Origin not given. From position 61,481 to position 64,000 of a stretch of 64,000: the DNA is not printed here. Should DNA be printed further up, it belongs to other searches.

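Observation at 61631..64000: Unterminated ORF at the window edge encodes a Cas12a (Cpf1) effector directly downstream of the suf operon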

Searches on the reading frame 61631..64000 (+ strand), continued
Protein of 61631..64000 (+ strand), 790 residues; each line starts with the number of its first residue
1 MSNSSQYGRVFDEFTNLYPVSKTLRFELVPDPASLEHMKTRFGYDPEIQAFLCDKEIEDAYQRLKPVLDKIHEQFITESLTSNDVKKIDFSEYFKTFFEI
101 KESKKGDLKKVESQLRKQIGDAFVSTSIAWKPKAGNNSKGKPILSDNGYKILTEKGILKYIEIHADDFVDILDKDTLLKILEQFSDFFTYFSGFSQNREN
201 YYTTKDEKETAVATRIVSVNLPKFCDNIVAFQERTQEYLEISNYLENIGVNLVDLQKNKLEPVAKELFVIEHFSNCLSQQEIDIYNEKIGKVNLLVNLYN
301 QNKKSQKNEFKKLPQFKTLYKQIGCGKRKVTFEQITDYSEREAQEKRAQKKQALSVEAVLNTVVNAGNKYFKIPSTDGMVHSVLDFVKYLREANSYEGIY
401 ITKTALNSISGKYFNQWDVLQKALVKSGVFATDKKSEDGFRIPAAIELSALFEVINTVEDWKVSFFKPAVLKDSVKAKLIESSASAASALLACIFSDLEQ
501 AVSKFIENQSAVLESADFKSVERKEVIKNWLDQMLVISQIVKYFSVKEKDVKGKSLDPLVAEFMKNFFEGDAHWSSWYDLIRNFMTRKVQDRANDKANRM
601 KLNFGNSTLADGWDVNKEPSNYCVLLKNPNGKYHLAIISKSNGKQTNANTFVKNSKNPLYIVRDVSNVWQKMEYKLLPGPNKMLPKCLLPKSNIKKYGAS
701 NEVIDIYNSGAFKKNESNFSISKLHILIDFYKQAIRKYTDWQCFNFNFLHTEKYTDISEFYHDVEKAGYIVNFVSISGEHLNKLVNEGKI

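Call 16: list_cluster_members(proteins=[P0001, P0002, P0005])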
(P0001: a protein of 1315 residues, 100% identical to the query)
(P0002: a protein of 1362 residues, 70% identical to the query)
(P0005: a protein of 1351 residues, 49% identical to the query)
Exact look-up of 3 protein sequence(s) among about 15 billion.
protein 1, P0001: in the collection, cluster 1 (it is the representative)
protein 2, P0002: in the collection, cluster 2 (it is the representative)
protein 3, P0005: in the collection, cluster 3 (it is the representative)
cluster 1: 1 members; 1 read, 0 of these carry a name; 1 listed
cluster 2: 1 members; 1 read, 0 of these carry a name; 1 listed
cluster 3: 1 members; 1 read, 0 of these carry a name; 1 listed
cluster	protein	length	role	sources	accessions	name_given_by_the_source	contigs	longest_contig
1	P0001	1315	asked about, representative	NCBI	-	-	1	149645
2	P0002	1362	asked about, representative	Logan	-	-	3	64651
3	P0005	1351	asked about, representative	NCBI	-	-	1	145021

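Call 19: search_protein_families(library=pfam, proteins=[P0001, P0002], max_evalue=0.01)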
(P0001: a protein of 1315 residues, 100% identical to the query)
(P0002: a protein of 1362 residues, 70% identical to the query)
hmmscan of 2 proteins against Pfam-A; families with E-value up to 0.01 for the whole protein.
P0001 (1315 aa): 4 families
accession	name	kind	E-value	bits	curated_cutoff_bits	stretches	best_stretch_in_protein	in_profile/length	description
PF18516.7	RuvC_1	-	4.5e-68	229.6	26.2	1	890-1273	11-216/244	RuvC nuclease domain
PF18501.6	REC1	-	8.1e-36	124.7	37.4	1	62-323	1-250/250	Alpha helical recognition lobe domain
PF22222.1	Cpf1_PI-like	-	1.2e-30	106.4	27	1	678-769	1-91/91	CRISPR-associated endonuclease Cpf1 PI domain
PF18510.6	NUC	-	1e-11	46.1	25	1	1090-1242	2-161/162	Nuclease domain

P0002 (1362 aa): 4 families
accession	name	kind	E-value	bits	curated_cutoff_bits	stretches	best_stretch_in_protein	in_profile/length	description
PF18516.7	RuvC_1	-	9e-67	225.3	26.2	1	938-1323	10-217/244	RuvC nuclease domain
PF18501.6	REC1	-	4.9e-33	115.6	37.4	1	61-322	1-250/250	Alpha helical recognition lobe domain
PF18510.6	NUC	-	1.1e-11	46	25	1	1139-1291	2-161/162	Nuclease domain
PF22222.1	Cpf1_PI-like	-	1.7e-09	38.6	27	1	756-819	28-91/91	CRISPR-associated endonuclease Cpf1 PI domain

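Call 31: find_related_loci(query=A1, collection=genome_contigs, flank=10000)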
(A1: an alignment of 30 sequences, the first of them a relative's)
Query A1 (1315 aa) in genome_contigs; peptide patterns used: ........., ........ (x = any residue, [..] = any of these).
114 stretches matched a pattern; 69 encode a relative of the query (tblastn E <= 1e-3); 69 distinct loci.
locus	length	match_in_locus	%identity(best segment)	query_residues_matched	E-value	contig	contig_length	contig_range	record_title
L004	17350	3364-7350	50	1-1299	0e+0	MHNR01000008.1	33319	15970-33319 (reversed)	MAG: Candidatus Ryanbacteria bacterium RIFCSPHIGHO2_02_FULL_48_12 rifcsphigho2_02_scaffold_2190, whole genome shotgun se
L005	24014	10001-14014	51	9-1312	0e+0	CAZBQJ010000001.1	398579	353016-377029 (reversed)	MAG TPA_asm: uncultured Candidatus Peribacteria bacterium isolate binchicken_co235_222 genome assembly, contig: NODE_16_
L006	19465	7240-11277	49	10-1308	0e+0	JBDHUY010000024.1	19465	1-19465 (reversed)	MAG: Candidatus Gracilibacteria bacterium isolate AS-MICRO-OLR.153 NODE_10317_length_19465_cov_12.472756, whole genome s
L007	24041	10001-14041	47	10-1315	0e+0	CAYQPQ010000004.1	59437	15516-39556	MAG TPA_asm: uncultured Bdellovibrionales bacterium isolate SRP278252_co1_435 genome assembly, contig: NODE_643_length_5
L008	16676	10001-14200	45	9-1314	0e+0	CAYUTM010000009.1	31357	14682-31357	MAG TPA_asm: uncultured Gammaproteobacteria bacterium isolate SRP219642_co6_412 genome assembly, contig: NODE_1023_lengt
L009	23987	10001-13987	49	5-1299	0e+0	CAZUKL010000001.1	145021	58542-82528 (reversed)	MAG TPA_asm: uncultured Gammaproteobacteria bacterium isolate SRP296810_co1_405 genome assembly, contig: NODE_101_length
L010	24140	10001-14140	44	10-1313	0e+0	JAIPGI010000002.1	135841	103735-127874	MAG: Candidatus Gracilibacteria bacterium isolate Tobar12.5m-G38 Tobar12-5m-C97, whole genome shotgun sequence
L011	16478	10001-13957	46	1-1302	0e+0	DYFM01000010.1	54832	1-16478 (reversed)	MAG TPA_asm: Candidatus Paceibacter sp. isolate BE2011_3_41_10 Afr_mines_BE2011_240_length_54832_cov_4_354163, whole gen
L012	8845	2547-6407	45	14-1288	0e+0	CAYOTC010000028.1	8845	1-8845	MAG TPA_asm: uncultured Bdellovibrionales bacterium isolate SRP192927_co6_68 genome assembly, contig: NODE_20817_length_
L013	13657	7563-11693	45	10-1311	0e+0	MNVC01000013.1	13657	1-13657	MAG: Candidatus Magasanikbacteria bacterium CG1_02_32_51 cg1_0.2_scaffold_4458_c, whole genome shotgun sequence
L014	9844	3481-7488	42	10-1290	0e+0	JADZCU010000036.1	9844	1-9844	MAG: Candidatus Peregrinibacteria bacterium isolate SJ737 c_000000431595, whole genome shotgun sequence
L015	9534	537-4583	41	9-1298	0e+0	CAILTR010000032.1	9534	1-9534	uncultured bacterium isolate Kiruna_bin-03023 genome assembly, contig: bin-03023:032/120, whole genome shotgun sequence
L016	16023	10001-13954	47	10-1298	0e+0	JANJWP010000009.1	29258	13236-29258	MAG: Candidatus Gracilibacteria bacterium isolate RS261_metabat.bin.35 RS261_k141_94847, whole genome shotgun sequence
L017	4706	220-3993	42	9-1312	0e+0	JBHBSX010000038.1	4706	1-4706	MAG: Candidatus Gracilibacteria bacterium isolate D-17_MAG_45 D-17__41384, whole genome shotgun sequence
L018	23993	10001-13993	40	5-1315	0e+0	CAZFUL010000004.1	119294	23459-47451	MAG TPA_asm: uncultured Gammaproteobacteria bacterium isolate SRP286056_co2_597 genome assembly, contig: NODE_131_length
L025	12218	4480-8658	37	11-1315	0e+0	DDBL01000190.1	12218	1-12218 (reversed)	MAG TPA_asm: Leptospiraceae bacterium UBA2033 UBA2033_contig_6685, whole genome shotgun sequence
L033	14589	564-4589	35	11-1315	0e+0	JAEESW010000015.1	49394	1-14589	MAG: bacterium isolate Tb.RUG.391 NODE_2231_length_49394_cov_1.326202, whole genome shotgun sequence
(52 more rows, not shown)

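Call 39: search_protein_families(library=ncbifam, proteins=[P0001, P0002], max_evalue=0.001)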
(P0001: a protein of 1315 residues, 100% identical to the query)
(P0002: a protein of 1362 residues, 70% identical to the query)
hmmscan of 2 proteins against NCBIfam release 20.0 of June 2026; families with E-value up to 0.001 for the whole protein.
P0001 (1315 aa): 2 families
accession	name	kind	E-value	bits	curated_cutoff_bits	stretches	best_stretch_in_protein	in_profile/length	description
TIGR04330.1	cas_Cpf1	equivalog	6.4e-219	729.8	300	2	11-841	1-786/1288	type V CRISPR-associated protein Cas12a/Cpf1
NF045604.1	cas_Cas12e_CasX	equivalog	2.1e-17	62.8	200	1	869-1149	576-818/886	type V CRISPR RNA-guided endonuclease Cas12e/CasX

P0002 (1362 aa): 2 families
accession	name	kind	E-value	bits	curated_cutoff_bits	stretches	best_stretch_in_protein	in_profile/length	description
TIGR04330.1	cas_Cpf1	equivalog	1.6e-191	639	300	2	898-1333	844-1280/1288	type V CRISPR-associated protein Cas12a/Cpf1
NF045604.1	cas_Cas12e_CasX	equivalog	1.6e-19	69.7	200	1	889-1168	547-781/886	type V CRISPR RNA-guided endonuclease Cas12e/CasX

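Call 52: find_related_loci(query=P0001, collection=metagenome_contigs, flank=10000)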
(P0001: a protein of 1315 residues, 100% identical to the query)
Query P0001 (1315 aa) in metagenome_contigs; peptide patterns used: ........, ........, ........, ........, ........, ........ (x = any residue, [..] = any of these).
93 stretches matched a pattern, but none encodes a relative of the query by tblastn (E <= 1e-3).
